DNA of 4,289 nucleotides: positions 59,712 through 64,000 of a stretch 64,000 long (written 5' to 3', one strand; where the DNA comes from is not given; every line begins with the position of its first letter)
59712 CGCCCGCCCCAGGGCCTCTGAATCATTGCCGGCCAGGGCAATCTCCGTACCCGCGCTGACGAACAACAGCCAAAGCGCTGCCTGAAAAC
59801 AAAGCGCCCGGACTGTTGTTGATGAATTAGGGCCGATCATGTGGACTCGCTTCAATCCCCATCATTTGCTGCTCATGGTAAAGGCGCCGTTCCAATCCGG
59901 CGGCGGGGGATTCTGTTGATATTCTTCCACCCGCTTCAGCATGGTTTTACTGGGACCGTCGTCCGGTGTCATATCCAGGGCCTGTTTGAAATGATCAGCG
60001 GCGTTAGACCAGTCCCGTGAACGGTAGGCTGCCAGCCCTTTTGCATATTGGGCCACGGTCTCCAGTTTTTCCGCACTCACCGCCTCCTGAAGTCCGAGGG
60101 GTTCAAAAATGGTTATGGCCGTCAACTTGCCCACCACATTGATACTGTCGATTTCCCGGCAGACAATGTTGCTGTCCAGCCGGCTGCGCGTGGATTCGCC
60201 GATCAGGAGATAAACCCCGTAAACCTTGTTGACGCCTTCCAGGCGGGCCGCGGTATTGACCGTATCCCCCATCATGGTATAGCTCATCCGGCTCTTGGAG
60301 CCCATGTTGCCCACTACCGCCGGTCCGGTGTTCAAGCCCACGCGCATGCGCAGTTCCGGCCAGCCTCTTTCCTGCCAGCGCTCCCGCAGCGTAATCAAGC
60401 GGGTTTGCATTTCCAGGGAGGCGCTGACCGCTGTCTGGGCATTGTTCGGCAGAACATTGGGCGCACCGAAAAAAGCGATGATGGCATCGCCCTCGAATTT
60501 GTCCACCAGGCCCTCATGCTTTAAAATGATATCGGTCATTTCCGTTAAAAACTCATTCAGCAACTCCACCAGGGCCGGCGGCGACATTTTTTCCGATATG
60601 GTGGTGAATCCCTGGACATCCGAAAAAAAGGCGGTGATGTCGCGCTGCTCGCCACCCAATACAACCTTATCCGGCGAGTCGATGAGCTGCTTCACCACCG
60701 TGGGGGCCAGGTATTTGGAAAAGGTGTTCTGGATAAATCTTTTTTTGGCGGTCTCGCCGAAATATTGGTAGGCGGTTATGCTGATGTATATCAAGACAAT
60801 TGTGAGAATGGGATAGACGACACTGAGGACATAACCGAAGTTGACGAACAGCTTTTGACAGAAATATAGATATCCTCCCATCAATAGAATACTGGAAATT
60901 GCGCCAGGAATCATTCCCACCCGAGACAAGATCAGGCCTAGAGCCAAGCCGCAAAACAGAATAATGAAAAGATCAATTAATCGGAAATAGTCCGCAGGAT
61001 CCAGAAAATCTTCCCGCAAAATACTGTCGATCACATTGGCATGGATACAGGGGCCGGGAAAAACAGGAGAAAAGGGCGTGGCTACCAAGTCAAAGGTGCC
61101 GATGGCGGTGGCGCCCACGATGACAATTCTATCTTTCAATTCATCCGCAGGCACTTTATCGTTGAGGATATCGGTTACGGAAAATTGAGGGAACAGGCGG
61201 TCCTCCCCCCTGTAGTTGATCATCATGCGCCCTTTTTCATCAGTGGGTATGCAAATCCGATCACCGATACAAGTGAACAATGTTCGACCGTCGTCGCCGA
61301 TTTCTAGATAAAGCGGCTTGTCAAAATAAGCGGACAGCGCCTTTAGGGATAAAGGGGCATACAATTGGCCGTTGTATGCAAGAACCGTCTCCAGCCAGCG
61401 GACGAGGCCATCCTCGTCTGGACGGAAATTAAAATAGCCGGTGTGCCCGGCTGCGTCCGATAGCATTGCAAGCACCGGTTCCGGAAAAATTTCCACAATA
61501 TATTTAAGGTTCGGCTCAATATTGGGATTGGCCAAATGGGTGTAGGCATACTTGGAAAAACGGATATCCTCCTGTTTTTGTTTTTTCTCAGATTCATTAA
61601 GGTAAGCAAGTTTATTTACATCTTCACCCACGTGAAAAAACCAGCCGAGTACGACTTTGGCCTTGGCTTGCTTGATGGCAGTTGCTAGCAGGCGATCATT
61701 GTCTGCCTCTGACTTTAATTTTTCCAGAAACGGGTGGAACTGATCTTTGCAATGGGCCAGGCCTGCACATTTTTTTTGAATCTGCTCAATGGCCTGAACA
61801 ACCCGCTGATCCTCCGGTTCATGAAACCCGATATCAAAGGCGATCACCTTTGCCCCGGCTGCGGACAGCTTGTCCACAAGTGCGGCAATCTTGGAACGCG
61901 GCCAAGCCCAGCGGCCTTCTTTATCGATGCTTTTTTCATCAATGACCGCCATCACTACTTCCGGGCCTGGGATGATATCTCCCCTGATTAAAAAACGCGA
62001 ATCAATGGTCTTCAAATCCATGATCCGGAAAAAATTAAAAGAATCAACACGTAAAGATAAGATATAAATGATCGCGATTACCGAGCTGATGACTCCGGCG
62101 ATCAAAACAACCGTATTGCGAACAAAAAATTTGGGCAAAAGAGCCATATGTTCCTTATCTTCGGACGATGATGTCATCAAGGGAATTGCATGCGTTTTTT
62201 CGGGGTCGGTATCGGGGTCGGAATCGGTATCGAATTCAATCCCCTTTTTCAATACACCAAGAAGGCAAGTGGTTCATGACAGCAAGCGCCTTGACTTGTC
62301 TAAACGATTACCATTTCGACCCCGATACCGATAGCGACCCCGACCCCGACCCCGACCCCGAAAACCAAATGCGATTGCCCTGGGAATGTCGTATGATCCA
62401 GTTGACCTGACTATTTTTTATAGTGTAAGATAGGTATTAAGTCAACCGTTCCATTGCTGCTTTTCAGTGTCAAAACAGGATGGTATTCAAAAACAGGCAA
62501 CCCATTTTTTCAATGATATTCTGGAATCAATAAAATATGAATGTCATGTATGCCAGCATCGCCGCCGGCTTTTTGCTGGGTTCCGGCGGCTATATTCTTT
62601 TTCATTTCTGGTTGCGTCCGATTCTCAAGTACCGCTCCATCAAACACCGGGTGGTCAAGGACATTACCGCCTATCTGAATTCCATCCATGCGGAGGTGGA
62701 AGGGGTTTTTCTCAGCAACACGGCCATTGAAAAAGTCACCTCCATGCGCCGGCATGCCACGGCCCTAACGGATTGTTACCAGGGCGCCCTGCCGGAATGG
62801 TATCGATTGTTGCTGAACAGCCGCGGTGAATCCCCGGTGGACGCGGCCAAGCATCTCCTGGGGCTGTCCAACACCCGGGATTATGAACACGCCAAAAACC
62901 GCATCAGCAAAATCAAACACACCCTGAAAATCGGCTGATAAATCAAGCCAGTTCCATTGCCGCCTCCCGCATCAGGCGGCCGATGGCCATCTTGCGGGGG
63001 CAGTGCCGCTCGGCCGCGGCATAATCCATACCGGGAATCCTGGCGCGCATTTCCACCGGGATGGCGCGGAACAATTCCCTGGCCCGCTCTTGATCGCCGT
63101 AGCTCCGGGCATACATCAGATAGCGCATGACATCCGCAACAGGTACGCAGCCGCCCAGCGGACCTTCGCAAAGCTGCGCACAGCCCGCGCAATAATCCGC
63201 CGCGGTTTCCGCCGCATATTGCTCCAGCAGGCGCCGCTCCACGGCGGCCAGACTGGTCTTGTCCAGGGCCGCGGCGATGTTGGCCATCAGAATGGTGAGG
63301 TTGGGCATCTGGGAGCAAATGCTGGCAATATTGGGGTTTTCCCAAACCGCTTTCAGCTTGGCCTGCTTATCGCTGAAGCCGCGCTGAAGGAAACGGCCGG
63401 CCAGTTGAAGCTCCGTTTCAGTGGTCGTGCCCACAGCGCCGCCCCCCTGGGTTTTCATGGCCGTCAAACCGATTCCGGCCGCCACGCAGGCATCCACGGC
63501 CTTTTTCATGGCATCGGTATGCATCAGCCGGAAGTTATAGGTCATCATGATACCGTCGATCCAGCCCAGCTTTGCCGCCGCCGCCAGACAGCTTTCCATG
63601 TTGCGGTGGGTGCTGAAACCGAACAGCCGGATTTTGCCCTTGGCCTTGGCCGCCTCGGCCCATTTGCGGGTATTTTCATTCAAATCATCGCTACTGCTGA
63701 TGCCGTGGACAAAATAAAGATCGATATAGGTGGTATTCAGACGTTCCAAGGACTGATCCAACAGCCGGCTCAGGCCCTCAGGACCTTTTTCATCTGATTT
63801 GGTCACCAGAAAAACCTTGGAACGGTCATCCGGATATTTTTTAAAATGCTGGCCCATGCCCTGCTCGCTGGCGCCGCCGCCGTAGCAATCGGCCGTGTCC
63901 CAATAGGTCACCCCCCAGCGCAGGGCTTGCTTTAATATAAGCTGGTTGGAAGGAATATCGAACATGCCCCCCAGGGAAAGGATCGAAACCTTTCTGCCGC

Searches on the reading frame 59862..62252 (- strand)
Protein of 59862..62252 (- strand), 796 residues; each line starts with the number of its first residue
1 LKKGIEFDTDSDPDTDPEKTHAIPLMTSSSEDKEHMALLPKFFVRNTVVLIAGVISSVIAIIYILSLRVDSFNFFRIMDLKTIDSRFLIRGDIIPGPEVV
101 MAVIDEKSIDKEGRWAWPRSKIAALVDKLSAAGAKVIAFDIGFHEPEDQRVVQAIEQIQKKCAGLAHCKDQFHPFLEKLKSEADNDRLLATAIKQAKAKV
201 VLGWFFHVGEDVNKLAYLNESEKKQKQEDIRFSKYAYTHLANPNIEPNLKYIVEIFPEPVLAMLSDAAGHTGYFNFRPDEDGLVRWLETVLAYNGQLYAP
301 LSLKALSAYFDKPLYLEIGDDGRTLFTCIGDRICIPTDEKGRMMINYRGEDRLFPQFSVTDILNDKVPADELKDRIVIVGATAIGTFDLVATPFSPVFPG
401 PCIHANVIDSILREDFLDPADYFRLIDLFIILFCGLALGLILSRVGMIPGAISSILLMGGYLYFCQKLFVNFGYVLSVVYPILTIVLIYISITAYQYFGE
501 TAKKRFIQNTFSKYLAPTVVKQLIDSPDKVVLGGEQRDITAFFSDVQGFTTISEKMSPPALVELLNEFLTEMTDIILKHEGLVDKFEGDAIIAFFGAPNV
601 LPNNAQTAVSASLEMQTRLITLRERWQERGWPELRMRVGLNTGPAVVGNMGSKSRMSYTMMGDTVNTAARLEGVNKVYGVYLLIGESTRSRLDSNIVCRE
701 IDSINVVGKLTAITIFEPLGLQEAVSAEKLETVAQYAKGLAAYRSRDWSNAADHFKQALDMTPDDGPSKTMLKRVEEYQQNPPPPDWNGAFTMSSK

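Call 42: search_protein_families(library=pfam, proteins=[window:59862-62252:-], max_evalue=0.00001)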
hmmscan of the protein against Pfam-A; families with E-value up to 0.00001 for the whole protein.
window:59862-62252:- (796 aa): 2 families
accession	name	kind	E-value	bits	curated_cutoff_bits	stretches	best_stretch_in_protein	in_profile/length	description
PF05226.16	CHASE2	-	1.3e-58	199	26.3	1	60-437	2-253/257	CHASE2 domain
PF00211.25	Guanylate_cyc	-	1.3e-23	84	21.9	1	537-714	7-178/183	Adenylate and Guanylate cyclase catalytic domain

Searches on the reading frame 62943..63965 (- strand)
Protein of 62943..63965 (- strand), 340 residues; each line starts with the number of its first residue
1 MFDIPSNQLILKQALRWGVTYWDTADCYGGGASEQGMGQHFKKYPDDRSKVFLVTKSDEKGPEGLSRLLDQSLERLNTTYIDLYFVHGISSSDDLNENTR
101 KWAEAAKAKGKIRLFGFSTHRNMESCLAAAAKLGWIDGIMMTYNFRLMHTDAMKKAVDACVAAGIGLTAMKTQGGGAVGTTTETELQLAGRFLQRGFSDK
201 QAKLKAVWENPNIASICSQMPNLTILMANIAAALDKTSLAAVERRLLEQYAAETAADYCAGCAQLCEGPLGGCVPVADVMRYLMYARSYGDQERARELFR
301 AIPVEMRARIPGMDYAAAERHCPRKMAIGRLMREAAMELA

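Call 42: search_protein_families(library=pfam, proteins=[window:62943-63965:-], max_evalue=0.00001)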
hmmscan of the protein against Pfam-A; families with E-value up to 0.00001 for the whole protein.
window:62943-63965:- (340 aa): 1 family
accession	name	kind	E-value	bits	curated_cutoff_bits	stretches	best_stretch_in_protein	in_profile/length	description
PF00248.27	Aldo_ket_red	-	5.1e-28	98.4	24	1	10-217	24-219/291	Aldo/keto reductase family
